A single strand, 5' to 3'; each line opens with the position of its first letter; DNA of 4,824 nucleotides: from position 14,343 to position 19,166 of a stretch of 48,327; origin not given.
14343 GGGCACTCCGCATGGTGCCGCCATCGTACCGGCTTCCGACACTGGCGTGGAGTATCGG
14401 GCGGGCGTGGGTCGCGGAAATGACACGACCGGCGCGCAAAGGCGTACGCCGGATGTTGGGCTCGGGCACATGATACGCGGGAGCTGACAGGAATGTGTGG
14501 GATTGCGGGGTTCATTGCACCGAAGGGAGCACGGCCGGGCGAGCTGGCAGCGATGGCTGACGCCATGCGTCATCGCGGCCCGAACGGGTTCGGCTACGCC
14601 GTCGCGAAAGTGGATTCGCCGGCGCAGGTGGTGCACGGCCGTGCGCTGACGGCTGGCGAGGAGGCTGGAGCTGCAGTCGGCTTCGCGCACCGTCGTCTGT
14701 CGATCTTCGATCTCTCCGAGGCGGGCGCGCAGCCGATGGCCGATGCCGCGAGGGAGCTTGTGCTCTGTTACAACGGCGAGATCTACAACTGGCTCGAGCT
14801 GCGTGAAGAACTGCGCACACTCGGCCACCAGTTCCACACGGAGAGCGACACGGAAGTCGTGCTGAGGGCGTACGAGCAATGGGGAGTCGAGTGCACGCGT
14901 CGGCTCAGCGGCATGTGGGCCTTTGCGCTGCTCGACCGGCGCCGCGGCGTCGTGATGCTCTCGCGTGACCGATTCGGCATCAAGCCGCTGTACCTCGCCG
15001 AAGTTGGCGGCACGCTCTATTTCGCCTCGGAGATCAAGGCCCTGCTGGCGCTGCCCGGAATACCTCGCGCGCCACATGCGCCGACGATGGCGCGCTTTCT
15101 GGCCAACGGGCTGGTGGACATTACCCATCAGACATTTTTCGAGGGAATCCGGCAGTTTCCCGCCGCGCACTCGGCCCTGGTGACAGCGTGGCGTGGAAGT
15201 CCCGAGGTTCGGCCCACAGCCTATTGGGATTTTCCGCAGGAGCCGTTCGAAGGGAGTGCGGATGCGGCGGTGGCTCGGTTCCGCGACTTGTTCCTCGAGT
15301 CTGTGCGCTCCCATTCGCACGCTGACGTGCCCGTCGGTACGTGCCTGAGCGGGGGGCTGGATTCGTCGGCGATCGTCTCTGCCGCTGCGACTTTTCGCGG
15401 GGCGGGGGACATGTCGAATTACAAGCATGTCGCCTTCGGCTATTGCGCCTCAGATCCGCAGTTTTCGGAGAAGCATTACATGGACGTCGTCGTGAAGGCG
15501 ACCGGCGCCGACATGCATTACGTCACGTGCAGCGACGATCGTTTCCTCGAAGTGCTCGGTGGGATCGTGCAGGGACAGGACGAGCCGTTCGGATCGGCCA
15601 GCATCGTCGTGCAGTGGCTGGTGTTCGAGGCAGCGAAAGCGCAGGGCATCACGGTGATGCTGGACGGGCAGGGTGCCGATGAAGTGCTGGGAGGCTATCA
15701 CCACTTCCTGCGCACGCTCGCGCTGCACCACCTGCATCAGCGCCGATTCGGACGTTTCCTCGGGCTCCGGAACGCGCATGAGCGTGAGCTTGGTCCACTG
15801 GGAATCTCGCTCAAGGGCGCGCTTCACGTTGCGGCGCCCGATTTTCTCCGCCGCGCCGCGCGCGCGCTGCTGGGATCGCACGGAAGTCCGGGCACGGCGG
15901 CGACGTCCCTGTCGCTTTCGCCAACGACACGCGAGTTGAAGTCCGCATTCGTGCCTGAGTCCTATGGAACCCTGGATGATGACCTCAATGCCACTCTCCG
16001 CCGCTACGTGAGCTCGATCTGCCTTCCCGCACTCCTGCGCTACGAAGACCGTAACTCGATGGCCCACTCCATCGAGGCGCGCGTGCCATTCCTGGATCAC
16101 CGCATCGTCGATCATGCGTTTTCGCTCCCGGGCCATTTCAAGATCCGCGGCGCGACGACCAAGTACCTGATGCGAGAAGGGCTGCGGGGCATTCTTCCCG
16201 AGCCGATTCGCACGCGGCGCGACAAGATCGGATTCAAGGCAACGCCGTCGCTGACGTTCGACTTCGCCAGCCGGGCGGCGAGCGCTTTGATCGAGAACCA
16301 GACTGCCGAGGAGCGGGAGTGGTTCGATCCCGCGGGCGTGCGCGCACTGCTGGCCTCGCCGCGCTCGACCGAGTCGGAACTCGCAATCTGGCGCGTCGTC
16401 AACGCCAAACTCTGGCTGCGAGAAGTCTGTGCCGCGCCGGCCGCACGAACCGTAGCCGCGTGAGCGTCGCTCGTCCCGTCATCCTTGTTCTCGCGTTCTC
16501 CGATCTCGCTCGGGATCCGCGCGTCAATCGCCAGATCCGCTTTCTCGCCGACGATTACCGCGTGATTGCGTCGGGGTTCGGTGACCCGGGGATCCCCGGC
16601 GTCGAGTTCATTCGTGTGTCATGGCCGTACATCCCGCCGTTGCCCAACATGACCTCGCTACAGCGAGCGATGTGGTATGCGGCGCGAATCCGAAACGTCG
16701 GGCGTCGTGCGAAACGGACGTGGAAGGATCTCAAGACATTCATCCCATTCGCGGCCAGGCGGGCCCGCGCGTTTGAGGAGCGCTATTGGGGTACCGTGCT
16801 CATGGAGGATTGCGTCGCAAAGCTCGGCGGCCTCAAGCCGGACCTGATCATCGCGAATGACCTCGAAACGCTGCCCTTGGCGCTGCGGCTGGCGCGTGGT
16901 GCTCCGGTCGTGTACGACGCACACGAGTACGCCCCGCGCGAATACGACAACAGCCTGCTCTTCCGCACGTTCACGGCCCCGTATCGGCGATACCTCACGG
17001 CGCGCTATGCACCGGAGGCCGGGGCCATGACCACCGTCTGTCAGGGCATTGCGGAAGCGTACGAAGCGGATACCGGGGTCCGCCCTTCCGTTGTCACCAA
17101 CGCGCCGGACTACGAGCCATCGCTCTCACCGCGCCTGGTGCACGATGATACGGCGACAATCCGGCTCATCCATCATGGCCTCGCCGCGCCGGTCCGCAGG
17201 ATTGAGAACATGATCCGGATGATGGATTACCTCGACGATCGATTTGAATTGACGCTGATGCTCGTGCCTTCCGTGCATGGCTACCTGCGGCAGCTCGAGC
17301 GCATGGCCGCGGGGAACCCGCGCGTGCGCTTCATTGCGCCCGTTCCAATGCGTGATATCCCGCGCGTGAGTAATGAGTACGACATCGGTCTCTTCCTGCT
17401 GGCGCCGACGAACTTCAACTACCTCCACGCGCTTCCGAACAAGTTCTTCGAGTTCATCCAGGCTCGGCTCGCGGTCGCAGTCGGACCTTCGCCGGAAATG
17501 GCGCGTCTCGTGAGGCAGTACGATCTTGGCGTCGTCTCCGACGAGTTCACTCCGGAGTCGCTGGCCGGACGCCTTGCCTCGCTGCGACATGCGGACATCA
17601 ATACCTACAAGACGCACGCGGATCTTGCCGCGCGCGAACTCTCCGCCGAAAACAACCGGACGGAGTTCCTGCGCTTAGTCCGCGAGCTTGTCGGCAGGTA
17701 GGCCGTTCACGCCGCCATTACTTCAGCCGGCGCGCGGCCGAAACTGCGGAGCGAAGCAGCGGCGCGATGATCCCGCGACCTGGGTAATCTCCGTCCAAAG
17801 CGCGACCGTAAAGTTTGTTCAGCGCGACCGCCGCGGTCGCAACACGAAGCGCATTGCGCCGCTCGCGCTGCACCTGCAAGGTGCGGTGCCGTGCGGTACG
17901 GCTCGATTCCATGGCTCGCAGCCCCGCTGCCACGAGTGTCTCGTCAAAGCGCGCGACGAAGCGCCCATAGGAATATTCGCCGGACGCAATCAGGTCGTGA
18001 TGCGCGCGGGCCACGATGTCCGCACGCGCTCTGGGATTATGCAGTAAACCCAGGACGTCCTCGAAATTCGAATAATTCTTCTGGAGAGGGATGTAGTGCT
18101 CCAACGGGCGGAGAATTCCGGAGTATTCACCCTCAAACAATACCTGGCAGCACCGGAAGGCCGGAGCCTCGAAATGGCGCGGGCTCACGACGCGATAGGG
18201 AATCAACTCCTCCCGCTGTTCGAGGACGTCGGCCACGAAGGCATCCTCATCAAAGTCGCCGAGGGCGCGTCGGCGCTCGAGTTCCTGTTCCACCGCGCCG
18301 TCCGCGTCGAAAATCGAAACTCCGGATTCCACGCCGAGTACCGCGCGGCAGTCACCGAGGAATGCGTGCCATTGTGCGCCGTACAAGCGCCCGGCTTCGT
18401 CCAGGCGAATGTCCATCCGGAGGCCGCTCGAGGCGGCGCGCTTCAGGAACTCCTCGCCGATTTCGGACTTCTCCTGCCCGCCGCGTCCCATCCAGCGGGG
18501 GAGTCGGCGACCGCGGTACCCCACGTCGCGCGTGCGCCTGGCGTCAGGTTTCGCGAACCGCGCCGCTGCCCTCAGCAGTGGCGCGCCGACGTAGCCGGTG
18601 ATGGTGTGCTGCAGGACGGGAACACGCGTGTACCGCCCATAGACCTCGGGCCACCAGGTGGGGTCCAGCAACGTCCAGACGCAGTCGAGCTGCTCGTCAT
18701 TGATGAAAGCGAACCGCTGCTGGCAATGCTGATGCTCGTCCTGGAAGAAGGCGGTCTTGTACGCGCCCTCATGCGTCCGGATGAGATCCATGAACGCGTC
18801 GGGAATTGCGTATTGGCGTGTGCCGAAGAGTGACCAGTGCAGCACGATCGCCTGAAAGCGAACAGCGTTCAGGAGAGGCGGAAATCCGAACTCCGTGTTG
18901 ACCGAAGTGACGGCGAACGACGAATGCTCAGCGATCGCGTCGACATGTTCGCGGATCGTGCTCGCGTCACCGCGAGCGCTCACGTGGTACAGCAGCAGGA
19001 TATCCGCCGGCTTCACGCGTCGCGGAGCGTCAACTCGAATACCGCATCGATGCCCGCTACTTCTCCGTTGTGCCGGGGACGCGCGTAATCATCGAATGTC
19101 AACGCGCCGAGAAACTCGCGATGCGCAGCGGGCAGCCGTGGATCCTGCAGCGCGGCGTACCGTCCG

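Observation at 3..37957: Five divergent AsnB-type glutamine amidotransferases in one glycan locus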

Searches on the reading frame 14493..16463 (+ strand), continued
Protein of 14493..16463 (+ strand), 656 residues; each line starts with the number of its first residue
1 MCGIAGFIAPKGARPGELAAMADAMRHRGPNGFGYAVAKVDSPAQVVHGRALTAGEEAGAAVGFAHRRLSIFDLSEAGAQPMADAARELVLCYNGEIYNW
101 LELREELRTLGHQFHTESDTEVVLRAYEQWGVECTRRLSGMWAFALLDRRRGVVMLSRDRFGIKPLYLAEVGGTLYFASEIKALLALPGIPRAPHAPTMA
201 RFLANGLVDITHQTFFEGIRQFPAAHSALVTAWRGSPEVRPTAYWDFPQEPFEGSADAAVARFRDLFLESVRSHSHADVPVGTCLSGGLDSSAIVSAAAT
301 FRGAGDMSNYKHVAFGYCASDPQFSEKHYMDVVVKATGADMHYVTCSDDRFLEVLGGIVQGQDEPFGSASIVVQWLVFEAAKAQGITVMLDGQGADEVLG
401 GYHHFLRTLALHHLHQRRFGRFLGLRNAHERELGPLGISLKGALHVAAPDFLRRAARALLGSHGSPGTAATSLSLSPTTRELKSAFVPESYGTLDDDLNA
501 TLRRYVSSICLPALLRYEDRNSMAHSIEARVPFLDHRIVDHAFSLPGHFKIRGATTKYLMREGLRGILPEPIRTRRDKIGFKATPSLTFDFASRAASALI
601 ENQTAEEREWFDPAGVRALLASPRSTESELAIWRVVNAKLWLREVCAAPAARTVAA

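Call 43: search_solved_structures(query=A2, max_evalue=0.00001, show_alignments=3)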
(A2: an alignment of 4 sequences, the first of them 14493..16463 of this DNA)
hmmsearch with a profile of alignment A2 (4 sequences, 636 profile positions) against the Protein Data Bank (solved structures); distinct sequences matched with E-value up to 0.00001: 23.
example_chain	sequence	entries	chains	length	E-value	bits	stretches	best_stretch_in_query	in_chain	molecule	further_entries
7ylz_A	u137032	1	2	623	4.7e-102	346.1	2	1-378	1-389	hydroxyamidotransferase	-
1ct9_A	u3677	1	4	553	7.3e-84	286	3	4-168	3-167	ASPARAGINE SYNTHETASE B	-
6gq3_A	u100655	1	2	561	6e-64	220.2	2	1-385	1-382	Asparagine synthetase [glutamine-hydrolyzing]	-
8sue_A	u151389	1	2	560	7.4e-63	216.6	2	2-387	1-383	Asparagine synthetase [glutamine-hydrolyzing]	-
9b6c_A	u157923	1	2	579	4.3e-62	214.1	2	2-386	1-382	Asparagine synthetase [glutamine-hydrolyzing]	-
1jgt_A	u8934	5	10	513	1.4e-17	67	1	73-380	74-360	BETA-LACTAM SYNTHETASE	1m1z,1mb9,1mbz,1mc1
6lbp_A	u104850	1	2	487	3.2e-15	59.2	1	2-166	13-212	Amidophosphoribosyltransferase 2, chloroplastic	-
1ao0_A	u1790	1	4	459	6.3e-12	48.4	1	2-164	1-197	GLUTAMINE PHOSPHORIBOSYLPYROPHOSPHATE AMIDOTRANSFERASE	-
1gph_1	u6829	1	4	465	6.4e-12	48.3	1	2-164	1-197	GLUTAMINE PHOSPHORIBOSYL-PYROPHOSPHATE AMIDOTRANSFERASE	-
4amv_A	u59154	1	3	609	8.2e-10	41.4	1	1-138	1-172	GLUCOSAMINE--FRUCTOSE-6-PHOSPHATE AMINOTRANSFERASE [ISOMER IZING]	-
1xff_A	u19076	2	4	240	1.6e-09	40.4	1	2-138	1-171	Glucosamine--fructose-6-phosphate aminotransferase [isomerizing]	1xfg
1q15_A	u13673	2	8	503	1.2e-08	37.6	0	257-377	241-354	CarA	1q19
1jxa_A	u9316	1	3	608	1.3e-08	37.4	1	2-138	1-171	glucosamine 6-phosphate synthase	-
2j6h_A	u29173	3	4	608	1.3e-08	37.4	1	2-138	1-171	GLUCOSAMINE-FRUCTOSE-6-PHOSPHATE AMINOTRANSFERASE | GLUCOSAMINE--FRUCTOSE-6-PHOSPHATE AMINOTRANSFERASE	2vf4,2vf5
3ooj_A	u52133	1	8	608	1.4e-07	34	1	25-138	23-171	Glucosamine/fructose-6-phosphate aminotransferase, isomerizing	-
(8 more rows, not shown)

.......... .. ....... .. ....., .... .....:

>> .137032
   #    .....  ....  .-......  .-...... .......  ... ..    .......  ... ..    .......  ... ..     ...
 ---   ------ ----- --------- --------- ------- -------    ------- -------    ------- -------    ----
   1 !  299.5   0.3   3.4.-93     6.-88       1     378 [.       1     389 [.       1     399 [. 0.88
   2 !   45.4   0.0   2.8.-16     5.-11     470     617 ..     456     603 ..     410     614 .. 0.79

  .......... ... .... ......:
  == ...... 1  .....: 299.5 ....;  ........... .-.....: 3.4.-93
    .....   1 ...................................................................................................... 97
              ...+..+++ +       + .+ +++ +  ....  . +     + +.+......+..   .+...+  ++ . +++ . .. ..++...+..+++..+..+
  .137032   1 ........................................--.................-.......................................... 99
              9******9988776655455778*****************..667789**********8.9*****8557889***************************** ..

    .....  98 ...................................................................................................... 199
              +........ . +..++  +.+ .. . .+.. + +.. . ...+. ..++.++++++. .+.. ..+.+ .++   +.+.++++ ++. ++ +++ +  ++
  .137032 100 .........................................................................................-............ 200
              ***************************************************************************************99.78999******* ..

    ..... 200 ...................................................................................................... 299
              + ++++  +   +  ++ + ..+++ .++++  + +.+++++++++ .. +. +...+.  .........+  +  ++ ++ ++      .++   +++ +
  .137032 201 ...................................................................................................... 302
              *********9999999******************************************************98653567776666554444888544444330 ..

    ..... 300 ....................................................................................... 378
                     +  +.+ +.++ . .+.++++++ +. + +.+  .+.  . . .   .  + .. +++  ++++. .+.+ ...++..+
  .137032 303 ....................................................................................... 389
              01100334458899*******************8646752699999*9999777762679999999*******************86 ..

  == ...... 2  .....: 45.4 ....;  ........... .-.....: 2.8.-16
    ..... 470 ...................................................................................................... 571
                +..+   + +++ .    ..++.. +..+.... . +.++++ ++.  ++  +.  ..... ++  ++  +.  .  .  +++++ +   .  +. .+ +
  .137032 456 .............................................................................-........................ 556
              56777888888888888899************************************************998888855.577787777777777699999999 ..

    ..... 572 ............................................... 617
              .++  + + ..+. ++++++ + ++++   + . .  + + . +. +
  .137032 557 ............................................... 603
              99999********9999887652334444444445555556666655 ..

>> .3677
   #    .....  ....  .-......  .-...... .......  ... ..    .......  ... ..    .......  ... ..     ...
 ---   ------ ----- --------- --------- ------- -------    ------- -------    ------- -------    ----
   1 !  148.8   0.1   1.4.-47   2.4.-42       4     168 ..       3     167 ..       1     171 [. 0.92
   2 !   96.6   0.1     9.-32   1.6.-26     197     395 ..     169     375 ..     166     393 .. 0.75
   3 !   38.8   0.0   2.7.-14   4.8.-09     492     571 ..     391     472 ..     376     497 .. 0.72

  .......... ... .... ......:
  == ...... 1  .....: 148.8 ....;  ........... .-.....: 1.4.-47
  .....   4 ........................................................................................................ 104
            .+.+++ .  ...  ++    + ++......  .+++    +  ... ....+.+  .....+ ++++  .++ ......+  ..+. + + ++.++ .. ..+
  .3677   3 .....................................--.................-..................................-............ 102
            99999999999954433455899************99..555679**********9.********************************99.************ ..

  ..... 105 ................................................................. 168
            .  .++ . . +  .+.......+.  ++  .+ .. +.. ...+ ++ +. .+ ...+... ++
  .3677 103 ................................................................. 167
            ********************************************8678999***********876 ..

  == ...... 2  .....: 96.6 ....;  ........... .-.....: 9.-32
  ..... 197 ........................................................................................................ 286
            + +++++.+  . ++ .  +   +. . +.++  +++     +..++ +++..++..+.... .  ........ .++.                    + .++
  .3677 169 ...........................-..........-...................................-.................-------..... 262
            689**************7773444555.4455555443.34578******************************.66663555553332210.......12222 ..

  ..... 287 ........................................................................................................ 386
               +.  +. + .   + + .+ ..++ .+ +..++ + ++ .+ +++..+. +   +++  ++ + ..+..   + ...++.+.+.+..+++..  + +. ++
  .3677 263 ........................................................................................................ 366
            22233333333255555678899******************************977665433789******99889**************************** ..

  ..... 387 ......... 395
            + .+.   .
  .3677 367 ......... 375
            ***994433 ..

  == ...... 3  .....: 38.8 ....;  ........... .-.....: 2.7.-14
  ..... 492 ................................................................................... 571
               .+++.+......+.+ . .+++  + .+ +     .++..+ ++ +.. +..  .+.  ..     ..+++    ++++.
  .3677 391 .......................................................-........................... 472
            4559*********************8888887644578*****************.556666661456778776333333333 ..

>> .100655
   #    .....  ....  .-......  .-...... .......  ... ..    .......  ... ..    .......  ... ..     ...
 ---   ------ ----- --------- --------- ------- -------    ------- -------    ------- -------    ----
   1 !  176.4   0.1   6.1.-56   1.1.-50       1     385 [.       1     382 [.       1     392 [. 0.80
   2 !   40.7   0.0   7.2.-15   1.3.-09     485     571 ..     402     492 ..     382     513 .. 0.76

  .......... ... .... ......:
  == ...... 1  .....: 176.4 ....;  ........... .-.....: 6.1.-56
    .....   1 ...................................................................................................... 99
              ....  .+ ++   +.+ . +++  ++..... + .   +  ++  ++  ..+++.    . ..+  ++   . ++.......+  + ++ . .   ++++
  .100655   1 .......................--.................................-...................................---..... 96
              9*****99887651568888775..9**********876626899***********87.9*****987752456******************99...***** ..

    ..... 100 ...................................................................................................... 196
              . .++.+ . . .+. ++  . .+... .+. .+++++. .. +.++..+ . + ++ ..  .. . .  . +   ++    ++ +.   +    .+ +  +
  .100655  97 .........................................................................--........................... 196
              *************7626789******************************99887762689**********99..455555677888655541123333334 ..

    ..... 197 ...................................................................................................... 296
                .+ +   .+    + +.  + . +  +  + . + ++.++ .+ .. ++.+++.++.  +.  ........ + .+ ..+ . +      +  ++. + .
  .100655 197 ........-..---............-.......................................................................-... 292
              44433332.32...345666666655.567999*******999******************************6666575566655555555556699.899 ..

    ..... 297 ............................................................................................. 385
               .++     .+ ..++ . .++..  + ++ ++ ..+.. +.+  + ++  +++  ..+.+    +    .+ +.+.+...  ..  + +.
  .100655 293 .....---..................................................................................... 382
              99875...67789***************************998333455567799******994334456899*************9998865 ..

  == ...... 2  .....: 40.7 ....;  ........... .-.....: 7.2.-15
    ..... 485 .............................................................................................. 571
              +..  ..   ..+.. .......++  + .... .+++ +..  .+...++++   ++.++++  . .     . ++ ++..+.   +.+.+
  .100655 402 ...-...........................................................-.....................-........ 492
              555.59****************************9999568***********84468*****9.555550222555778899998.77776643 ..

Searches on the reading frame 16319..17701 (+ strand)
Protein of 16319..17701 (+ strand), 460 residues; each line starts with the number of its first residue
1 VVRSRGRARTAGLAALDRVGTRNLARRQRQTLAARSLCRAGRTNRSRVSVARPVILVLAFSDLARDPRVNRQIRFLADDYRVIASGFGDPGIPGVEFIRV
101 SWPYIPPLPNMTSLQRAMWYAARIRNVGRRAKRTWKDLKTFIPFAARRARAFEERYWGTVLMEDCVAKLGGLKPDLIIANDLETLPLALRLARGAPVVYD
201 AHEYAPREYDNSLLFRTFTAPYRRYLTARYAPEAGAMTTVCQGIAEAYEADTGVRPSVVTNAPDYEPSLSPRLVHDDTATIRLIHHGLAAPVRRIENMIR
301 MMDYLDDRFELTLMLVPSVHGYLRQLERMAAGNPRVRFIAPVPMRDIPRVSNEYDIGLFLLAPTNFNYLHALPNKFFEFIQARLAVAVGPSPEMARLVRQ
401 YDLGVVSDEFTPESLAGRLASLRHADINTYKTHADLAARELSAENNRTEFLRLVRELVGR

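Call 4: search_protein_families(library=pfam, proteins=[window:16319-17701:+])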
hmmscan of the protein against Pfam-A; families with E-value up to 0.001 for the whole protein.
window:16319-17701:+ (460 aa): 1 family
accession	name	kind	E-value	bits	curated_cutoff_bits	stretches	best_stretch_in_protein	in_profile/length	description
PF13439.12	Glyco_transf_4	-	7.5e-08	33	28.5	1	147-261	46-164/170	Glycosyltransferase Family 4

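Call 14: search_protein_families(library=ncbifam, proteins=[window:16319-17701:+], max_evalue=0.00001)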
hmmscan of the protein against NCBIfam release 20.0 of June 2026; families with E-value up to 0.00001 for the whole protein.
window:16319-17701:+ (460 aa): 0 families

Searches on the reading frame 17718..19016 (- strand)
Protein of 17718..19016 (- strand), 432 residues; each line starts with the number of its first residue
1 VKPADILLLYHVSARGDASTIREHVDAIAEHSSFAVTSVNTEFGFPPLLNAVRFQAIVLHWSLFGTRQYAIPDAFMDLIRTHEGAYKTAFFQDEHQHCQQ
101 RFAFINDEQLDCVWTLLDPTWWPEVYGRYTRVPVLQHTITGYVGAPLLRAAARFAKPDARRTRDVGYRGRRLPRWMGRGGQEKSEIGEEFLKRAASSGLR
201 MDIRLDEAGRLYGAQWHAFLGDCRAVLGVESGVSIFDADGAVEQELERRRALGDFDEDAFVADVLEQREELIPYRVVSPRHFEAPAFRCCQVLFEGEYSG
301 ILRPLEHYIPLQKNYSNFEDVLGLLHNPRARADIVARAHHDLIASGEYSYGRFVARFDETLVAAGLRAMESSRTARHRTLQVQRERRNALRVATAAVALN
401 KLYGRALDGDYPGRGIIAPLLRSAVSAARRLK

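Call 4: search_protein_families(library=pfam, proteins=[window:17718-19016:-])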
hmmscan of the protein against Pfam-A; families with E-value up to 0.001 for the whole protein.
window:17718-19016:- (432 aa): 0 families

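Call 14: search_protein_families(library=ncbifam, proteins=[window:17718-19016:-], max_evalue=0.00001)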
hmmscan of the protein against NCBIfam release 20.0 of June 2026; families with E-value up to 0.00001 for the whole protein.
window:17718-19016:- (432 aa): 0 families

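Call 24: search_protein_families(library=pfam, proteins=[window:17718-19016:-], max_evalue=5)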
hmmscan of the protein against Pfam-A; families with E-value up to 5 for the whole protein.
window:17718-19016:- (432 aa): 1 family
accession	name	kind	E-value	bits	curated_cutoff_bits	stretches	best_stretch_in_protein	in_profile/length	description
PF13524.12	Glyco_trans_1_2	-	0.002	18.5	25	1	276-344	62-131/144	Glycosyl transferase-like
